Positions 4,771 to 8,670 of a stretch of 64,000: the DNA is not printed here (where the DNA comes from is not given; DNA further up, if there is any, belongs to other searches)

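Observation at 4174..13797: Oligosaccharyltransferase AglB embedded in a 3,207-aa surface protein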

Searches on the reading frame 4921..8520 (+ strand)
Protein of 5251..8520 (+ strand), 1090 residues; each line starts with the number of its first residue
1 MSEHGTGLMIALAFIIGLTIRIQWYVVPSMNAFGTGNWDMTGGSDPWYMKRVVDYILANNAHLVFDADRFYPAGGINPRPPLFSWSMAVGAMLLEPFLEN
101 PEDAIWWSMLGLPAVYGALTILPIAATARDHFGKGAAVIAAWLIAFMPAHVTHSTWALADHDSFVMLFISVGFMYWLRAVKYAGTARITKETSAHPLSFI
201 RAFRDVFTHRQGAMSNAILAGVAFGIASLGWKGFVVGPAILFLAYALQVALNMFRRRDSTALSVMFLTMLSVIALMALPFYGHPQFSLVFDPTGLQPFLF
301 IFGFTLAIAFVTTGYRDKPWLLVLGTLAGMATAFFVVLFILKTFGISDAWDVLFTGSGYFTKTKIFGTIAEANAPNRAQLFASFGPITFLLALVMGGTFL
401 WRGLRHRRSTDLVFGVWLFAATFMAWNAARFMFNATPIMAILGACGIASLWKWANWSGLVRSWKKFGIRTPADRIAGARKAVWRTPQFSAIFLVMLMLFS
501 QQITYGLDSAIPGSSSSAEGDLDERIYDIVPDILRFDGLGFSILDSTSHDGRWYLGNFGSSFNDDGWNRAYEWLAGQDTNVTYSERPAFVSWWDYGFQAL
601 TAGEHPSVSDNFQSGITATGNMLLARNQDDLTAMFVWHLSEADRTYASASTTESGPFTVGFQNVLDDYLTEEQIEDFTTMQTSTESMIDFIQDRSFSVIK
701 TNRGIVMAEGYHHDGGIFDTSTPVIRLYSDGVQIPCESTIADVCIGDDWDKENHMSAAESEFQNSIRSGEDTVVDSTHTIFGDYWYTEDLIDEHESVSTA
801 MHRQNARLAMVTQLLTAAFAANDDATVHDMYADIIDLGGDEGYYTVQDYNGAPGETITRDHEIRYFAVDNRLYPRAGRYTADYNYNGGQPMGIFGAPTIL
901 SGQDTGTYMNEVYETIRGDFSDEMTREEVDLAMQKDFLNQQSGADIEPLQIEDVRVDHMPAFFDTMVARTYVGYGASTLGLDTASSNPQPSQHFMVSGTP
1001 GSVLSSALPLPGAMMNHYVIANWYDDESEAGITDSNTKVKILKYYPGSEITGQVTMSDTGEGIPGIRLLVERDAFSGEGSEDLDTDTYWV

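Call 25: search_solved_structures(query=window:5251-8520:+, max_evalue=0.01, show_alignments=2)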
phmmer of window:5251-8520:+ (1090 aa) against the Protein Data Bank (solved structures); distinct sequences matched with E-value up to 0.01: 4.
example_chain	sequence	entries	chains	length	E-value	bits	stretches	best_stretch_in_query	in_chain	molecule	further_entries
3waj_A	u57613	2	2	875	3e-11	45.1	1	17-448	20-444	Transmembrane oligosaccharyl transferase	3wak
5gmy_A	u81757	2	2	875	3e-11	45.1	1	17-448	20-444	Transmembrane oligosaccharyl transferase, putative | Dolichyl-phosphooligosaccharide-protein glycotransferase 3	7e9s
3vgp_A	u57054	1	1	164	8.1e-05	23.9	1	565-633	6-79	Transmembrane oligosaccharyl transferase, putative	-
3vu0_A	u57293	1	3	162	0.0064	17.6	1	567-631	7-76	Putative uncharacterized protein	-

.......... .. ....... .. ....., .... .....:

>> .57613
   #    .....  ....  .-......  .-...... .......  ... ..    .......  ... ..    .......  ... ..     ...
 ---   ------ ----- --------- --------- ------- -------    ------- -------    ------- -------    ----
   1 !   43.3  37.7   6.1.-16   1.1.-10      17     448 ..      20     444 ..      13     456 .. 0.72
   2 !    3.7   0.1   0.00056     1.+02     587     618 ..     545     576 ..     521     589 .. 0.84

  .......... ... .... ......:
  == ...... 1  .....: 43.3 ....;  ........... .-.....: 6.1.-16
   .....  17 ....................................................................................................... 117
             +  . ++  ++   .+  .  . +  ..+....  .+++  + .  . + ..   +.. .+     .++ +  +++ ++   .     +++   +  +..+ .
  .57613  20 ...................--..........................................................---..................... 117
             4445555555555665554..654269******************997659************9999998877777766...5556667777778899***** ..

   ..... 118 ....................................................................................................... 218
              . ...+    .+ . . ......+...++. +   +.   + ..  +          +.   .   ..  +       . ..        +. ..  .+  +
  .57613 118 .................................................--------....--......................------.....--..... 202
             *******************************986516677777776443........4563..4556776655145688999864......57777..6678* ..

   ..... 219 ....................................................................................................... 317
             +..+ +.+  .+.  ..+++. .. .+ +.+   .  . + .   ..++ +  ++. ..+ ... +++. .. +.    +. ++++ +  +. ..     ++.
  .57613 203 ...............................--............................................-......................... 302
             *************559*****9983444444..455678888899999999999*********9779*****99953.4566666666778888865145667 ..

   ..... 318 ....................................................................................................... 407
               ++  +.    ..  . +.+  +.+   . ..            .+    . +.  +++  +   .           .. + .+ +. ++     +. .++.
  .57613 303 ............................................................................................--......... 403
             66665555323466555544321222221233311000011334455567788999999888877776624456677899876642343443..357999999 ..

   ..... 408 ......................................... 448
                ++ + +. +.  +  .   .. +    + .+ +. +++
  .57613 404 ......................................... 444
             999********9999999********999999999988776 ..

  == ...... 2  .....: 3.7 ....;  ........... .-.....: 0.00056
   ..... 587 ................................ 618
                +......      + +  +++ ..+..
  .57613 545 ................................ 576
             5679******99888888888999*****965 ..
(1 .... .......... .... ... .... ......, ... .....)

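Call 29: search_protein_representatives(protein=window:5251-8520:+)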
Query: 1090 residues. Proteins with E-value up to 0.001 (for the whole library): 719; up to 1e-10: 446; up to 1e-30: 253. The best 150 are listed.
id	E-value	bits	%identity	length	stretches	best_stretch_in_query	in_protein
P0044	0.0e+00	1845.9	73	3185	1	3-1090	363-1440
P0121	0.0e+00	1702.3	75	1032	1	92-1090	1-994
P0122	0.0e+00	1455.4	60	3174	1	2-1090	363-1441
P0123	0.0e+00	1437.3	57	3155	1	3-1090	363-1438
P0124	0.0e+00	1292.3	55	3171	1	2-1090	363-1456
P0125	0.0e+00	1191.1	54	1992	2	10-580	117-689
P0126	0.0e+00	1117.8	67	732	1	174-911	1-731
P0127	0.0e+00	1093.9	51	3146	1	8-1090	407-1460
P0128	0.0e+00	1035.5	48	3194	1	6-1090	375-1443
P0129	0.0e+00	1012.2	47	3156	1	8-1084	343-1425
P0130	5.1e-292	988.1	47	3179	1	2-1081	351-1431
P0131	1.4e-289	980.0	47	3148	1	7-1083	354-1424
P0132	1.3e-284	963.7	48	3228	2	8-1030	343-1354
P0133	1.0e-236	805.0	71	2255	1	582-1090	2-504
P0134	2.4e-219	747.5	71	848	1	3-471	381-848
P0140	2.1e-115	403.3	35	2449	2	6-693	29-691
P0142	2.2e-107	376.7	33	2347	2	13-709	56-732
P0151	1.8e-97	344.0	31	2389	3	9-685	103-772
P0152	1.3e-95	337.8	32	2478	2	9-645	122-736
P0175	3.2e-84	300.1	33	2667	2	9-636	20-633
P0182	1.0e-81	291.8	34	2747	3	12-452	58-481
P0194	2.9e-78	280.4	35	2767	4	17-444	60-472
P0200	2.7e-76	273.8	29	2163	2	3-652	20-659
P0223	2.5e-69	250.7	33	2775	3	14-454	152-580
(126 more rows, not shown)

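Call 31: list_cluster_members(proteins=[P0140, P0142, P0151, P0152, P0175, P0182, P0194, P0200, P0223, P0127])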
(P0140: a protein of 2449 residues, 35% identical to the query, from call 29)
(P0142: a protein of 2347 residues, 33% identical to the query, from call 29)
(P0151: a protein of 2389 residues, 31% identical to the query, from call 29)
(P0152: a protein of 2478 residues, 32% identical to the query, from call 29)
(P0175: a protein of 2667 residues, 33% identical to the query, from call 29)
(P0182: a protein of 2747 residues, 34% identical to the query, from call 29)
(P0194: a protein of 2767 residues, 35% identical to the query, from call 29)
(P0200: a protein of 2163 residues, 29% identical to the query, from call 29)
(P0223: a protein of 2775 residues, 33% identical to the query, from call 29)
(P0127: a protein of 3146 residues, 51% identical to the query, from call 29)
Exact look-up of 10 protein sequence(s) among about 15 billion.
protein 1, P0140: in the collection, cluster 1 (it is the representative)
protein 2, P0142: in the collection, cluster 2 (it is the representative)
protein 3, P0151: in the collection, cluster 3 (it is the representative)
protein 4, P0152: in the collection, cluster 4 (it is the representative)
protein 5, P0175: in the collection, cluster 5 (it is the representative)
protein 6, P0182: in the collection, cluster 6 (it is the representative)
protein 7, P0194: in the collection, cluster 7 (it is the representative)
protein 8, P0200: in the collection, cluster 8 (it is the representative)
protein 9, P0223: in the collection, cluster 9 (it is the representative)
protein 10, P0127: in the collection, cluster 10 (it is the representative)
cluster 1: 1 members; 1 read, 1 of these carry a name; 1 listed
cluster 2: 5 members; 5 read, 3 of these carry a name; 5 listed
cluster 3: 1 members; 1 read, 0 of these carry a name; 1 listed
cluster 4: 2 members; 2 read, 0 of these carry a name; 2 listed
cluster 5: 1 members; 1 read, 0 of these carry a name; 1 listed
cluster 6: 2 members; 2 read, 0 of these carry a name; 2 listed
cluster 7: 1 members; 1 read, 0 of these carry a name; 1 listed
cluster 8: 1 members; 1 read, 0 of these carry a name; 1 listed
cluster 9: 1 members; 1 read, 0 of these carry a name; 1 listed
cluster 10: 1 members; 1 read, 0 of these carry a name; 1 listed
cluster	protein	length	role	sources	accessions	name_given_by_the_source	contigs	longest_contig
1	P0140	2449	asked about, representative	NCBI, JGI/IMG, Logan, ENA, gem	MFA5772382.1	MAG: carboxypeptidase regulatory-like domain-containing protein [Thermoplasmata archaeon]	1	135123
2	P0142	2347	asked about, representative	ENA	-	-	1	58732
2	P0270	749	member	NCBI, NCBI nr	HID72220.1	MAG TPA: hypothetical protein EYP29_05715, partial [Thermoplasmata archaeon] | hypothetical protein [Thermoplasmata archaeon]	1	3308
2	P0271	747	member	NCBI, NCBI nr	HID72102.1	MAG TPA: carboxypeptidase regulatory-like domain-containing protein, partial ... | carboxypeptidase regulatory-like domain-containing protein [Thermoplasmata archaeon]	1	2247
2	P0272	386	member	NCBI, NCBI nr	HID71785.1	MAG TPA: hypothetical protein EYP29_03455, partial [Thermoplasmata archaeon] | hypothetical protein [Thermoplasmata archaeon]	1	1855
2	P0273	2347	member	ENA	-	-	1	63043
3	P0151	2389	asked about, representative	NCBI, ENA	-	-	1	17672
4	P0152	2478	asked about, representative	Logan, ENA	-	-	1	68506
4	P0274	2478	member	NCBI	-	-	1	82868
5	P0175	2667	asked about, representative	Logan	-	-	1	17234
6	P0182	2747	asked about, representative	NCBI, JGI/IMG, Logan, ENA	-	-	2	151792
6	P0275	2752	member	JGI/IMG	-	-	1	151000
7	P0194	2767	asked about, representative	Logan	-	-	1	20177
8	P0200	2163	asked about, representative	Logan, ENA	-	-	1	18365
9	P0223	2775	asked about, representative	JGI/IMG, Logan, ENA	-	-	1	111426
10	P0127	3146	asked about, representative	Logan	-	-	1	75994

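Call 34: predict_structure(alignment_id=A1)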
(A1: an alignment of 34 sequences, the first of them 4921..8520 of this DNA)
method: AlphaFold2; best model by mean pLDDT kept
length: 1200 residues; sequences in the alignment: 34
mean_pLDDT: 53.6   pTM: 0.45
mean pLDDT of the five models: 53.6, 53.5, 51.3, 49.8, 46.6
residues with pLDDT >= 90: 6; 70-90: 342; 50-70: 284; < 50: 568
segments of 3 or more residues with pLDDT < 50: 1-20, 33-77, 87-95, 97-101, 134-157, 171-190, 258-270, 342-344, 392-400, 466-498, 536-545, 577-734, 907-909, 948-1019, 1064-1162, 1164-1168, 1170-1200
pLDDT, mean of each block of 10 residues (from residue 1): 30 42 51 42 43 35 38 47 49 48 56 70 68 46 30 42 60 40 35 68 69 65 74 83 77 58 34 70 85 71 72 82 87 74 55 77 74 86 73 45 62 78 64 62 68 62 49 28 28 43 68 73 73 50 51 63 55 53 45 40 41 35 34 36 35 31 23 27 31 25 33 30 30 55 71 63 64 85 89 77 87 83 85 85 70 74 79 68 74 72 58 73 87 78 55 34 30 22 25 26 23 36 64 70 76 69 50 31 21 23 25 26 25 31 30 28 45 41 35 33
secondary structure, 60 per line:
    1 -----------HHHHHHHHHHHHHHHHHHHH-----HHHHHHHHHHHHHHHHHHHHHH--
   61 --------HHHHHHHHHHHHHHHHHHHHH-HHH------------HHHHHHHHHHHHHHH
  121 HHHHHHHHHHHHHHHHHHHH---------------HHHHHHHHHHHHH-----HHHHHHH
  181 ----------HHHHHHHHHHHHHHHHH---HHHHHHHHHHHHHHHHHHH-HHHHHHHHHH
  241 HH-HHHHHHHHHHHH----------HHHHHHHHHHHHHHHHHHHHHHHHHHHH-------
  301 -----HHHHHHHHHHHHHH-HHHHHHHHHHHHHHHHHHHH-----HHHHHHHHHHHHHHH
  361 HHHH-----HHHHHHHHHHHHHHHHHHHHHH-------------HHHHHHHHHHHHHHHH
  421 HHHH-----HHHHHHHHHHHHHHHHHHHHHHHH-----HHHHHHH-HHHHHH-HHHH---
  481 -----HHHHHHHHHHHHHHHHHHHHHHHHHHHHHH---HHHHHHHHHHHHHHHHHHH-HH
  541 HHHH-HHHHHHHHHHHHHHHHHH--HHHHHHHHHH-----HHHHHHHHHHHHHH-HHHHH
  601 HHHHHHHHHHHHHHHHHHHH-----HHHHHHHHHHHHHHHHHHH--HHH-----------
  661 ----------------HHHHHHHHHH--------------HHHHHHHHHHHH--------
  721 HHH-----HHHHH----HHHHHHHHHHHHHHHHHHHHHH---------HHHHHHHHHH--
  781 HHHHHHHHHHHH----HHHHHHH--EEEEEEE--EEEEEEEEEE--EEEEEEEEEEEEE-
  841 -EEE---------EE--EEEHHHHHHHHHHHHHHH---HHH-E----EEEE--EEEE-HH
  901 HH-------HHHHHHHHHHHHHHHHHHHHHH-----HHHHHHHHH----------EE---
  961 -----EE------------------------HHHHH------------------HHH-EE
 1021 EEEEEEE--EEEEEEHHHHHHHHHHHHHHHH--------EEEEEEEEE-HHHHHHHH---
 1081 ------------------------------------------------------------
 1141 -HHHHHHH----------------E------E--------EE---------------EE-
elements in order (helices of 4 or more, strands of 3 or more residues): H12-31 H37-58 H69-89 H106-140 H156-168 H174-180 H191-207 H211-229 H231-242 H244-255 H266-293 H306-319 H321-340 H346-364 H370-391 H405-424 H430-453 H459-465 H467-472 H474-477 H486-515 H519-537 H539-544 H546-563 H566-575 H581-594 H596-620 H626-644 H677-686 H701-712 H729-733 H738-759 H769-778 H781-792 H797-803 E806-812 E815-824 E827-839 E842-844 E858-860 H861-875 E888-891 E894-897 H899-902 H910-931 H937-945 H992-996 E1019-1027 E1030-1035 H1036-1051 E1060-1068 H1070-1077 H1142-1148
